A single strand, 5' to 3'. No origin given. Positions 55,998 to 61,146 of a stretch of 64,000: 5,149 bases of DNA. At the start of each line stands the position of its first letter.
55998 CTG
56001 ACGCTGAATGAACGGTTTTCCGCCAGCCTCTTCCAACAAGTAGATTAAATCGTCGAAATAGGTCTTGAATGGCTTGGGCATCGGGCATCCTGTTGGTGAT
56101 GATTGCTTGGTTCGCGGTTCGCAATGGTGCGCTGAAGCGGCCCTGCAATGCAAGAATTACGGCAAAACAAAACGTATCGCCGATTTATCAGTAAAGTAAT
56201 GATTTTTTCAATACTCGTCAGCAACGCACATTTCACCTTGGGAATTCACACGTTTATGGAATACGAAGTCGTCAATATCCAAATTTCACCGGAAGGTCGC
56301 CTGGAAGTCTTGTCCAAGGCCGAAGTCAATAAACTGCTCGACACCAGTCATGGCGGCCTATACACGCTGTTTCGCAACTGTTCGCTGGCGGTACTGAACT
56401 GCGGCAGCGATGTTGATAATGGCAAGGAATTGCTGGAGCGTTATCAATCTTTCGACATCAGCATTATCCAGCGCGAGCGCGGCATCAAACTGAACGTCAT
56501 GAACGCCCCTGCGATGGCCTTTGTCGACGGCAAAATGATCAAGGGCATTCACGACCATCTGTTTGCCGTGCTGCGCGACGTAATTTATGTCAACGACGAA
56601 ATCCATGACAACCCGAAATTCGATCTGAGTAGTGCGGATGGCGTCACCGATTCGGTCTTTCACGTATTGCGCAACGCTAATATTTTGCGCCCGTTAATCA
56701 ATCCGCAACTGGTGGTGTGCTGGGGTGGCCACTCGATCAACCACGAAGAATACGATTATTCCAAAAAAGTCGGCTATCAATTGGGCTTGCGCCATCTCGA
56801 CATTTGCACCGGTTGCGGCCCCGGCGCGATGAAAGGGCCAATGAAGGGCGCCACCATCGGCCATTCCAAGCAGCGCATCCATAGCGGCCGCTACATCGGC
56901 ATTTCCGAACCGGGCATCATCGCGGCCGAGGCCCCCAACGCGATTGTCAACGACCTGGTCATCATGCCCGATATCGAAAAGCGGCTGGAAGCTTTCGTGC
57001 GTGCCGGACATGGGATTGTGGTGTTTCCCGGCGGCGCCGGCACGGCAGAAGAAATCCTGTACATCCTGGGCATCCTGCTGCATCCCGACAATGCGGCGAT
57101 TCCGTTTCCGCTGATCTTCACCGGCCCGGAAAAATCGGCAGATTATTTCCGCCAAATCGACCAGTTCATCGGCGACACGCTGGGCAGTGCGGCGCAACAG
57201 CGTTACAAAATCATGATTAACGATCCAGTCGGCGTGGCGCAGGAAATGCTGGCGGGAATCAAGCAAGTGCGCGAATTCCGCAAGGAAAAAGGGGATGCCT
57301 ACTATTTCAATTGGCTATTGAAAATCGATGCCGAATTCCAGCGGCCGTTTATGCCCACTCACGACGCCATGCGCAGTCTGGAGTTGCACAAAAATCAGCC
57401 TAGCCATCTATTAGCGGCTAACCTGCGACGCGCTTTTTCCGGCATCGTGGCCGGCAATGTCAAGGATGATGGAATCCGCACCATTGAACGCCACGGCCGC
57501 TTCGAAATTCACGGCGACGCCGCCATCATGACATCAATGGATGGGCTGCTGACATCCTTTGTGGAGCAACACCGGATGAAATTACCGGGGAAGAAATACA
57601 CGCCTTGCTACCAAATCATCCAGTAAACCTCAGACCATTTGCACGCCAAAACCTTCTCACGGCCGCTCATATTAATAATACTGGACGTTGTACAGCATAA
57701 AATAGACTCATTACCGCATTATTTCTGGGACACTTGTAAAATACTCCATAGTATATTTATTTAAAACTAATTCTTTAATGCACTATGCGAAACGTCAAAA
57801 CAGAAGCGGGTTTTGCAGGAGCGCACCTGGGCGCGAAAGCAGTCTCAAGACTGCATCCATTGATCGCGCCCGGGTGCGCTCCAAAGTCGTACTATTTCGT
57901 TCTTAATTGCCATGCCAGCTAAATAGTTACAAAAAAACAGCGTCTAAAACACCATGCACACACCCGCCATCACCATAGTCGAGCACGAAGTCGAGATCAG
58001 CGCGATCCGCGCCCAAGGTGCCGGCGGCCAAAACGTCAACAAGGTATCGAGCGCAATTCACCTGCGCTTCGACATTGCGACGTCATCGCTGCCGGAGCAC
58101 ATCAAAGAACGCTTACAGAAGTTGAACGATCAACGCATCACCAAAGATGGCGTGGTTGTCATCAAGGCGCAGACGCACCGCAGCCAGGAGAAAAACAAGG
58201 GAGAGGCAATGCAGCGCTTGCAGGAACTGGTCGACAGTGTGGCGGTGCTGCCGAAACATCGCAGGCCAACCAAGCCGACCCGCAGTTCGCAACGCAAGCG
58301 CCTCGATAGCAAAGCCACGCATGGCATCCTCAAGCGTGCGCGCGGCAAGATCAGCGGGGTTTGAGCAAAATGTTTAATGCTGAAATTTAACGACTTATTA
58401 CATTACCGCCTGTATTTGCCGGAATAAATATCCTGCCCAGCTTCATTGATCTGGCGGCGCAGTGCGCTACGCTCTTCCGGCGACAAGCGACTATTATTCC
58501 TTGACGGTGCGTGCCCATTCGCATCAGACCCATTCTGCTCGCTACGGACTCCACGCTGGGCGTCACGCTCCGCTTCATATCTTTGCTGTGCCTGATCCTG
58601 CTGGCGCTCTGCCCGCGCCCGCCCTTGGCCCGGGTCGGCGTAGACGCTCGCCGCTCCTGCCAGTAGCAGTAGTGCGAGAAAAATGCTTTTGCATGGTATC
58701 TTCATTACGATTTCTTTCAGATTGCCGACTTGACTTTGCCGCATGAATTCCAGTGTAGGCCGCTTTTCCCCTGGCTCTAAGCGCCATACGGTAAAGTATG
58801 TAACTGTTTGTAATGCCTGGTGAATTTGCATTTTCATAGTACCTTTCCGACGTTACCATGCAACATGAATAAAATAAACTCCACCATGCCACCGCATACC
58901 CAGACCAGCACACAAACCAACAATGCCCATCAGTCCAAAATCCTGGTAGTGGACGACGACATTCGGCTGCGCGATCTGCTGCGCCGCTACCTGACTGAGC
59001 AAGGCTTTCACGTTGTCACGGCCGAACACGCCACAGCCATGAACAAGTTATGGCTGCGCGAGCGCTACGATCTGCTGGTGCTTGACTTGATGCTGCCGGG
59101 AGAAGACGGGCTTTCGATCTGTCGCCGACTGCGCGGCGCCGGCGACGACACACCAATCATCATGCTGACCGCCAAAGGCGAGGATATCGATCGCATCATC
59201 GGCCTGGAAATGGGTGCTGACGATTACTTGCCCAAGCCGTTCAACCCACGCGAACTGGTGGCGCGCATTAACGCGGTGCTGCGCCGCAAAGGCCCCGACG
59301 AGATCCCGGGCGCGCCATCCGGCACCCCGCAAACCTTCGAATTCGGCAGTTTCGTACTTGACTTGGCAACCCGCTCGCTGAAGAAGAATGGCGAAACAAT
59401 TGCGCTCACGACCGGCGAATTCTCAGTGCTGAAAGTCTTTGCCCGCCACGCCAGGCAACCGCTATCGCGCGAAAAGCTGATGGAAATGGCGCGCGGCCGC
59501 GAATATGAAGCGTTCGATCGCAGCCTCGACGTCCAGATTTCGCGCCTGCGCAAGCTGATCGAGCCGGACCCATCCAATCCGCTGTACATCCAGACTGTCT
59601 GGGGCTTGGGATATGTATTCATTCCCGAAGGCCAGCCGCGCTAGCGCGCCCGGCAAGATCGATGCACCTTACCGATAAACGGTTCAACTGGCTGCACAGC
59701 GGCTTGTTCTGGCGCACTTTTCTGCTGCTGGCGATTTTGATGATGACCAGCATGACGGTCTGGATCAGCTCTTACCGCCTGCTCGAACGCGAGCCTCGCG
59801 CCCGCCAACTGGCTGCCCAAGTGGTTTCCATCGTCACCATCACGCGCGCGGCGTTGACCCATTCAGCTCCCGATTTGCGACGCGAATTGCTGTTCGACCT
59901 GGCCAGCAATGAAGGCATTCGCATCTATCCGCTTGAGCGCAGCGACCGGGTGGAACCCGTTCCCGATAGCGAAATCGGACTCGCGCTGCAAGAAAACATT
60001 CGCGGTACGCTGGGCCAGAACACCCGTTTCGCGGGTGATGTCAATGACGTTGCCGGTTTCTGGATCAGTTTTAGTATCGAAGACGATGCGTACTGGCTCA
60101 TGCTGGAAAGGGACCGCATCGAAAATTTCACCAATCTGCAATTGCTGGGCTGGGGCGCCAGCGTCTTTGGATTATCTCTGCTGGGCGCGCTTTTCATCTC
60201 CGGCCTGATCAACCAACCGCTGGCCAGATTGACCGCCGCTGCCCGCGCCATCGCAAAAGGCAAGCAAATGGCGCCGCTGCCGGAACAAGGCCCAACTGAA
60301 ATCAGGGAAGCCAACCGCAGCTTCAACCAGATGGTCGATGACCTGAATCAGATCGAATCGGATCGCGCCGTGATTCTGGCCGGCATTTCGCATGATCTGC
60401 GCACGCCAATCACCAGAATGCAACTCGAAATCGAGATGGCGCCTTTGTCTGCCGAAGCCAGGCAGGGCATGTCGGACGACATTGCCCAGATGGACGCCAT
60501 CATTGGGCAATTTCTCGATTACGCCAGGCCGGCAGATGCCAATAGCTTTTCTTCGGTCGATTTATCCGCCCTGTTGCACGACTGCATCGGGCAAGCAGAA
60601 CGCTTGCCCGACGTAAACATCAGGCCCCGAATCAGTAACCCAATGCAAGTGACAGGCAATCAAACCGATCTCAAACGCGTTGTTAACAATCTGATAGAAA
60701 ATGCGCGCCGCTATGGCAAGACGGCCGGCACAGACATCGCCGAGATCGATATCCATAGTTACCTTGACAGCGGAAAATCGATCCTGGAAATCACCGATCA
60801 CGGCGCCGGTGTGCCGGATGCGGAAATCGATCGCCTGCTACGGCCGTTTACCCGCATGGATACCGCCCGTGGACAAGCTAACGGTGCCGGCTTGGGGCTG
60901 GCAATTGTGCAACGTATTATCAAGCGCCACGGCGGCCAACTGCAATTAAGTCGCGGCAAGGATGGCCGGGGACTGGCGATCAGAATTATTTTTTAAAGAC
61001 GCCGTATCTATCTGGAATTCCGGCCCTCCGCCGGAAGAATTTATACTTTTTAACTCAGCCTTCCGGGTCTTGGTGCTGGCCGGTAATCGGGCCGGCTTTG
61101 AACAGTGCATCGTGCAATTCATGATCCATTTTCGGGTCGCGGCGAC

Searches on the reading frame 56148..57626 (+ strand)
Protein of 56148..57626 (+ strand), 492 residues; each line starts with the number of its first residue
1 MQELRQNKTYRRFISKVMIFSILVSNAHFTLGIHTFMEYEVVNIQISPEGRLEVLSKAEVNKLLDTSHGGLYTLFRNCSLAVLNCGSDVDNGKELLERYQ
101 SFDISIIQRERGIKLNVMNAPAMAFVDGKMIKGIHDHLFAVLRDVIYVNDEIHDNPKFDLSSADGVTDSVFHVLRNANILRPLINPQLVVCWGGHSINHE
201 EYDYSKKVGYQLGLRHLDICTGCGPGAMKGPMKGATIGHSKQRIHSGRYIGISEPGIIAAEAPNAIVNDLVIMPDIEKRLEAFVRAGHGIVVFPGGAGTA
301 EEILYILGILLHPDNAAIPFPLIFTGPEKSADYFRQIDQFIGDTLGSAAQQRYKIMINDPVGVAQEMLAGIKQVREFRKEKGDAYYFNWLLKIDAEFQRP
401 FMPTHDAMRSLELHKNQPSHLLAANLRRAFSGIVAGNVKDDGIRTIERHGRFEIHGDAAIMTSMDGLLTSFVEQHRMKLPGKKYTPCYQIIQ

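Call 28: search_protein_families(library=pfam, proteins=[window:56148-57626:+], max_evalue=0.001)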
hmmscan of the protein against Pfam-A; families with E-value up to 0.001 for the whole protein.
window:56148-57626:+ (492 aa): 4 families
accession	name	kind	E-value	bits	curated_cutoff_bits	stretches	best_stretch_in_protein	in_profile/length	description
PF11892.13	PpnN_C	-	2.1e-59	199.4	25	1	371-491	1-121/121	Pyrimidine/purine nucleotide monophosphate nucleosidase, C-terminal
PF14793.11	DUF4478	-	2.2e-49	166.4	25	1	44-152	1-109/109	Pyrimidine/purine nucleotide 5'-monophosphate nucleosidases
PF03641.19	Lysine_decarbox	-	2.4e-23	83.2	27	1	245-367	11-131/131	Possible lysine decarboxylase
PF18306.6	LDcluster4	-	5.1e-06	26.6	26.3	1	194-305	10-112/151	SLOG cluster4 family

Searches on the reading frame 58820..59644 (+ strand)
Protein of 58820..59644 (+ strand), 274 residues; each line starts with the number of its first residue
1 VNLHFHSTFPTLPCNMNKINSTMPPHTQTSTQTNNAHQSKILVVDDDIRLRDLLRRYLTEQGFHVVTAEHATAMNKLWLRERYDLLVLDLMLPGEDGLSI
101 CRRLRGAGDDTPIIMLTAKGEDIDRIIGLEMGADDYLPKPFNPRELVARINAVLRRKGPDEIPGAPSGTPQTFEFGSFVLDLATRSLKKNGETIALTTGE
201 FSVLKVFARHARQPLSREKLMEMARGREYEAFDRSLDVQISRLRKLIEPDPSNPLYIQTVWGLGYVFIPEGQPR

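Call 28: search_protein_families(library=pfam, proteins=[window:58820-59644:+], max_evalue=0.001)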
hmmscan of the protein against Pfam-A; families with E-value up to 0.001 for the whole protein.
window:58820-59644:+ (274 aa): 2 families
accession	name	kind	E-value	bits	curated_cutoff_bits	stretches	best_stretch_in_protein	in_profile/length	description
PF00072.30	Response_reg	-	7.6e-31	107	30.2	1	41-151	1-111/111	Response regulator receiver domain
PF00486.34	Trans_reg_C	-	6.5e-24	84.3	26.2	1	191-267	1-77/77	Transcriptional regulatory protein, C terminal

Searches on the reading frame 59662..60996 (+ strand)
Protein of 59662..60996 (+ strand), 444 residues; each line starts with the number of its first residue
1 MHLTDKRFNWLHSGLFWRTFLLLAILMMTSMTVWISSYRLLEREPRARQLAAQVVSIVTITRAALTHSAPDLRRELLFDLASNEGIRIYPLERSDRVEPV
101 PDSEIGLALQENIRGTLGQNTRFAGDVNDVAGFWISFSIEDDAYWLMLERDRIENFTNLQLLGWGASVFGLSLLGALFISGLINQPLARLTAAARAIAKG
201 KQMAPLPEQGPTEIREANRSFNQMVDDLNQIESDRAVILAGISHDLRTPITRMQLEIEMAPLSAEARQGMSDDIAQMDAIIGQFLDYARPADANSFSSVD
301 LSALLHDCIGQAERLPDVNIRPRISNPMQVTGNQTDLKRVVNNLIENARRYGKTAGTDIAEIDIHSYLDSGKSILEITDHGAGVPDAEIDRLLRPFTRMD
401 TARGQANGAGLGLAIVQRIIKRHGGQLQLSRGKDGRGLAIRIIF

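Call 28: search_protein_families(library=pfam, proteins=[window:59662-60996:+], max_evalue=0.001)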
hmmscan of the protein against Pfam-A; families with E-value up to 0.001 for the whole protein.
window:59662-60996:+ (444 aa): 4 families
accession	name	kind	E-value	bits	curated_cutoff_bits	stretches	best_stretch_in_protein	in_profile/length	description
PF16524.11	RisS_PPD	-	8.9e-39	132.6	27.5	1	47-153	1-107/107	Periplasmic domain of Sensor histidine kinase RisS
PF02518.31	HATPase_c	-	4.1e-20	72.7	26.4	1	332-442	1-105/111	Histidine kinase-, DNA gyrase B-, and HSP90-like ATPase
PF00672.30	HAMP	-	1.5e-11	44.9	25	1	178-230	1-53/53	HAMP domain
PF00512.31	HisKA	-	1.7e-11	44.4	26.9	1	238-289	5-62/66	His Kinase A (phospho-acceptor) domain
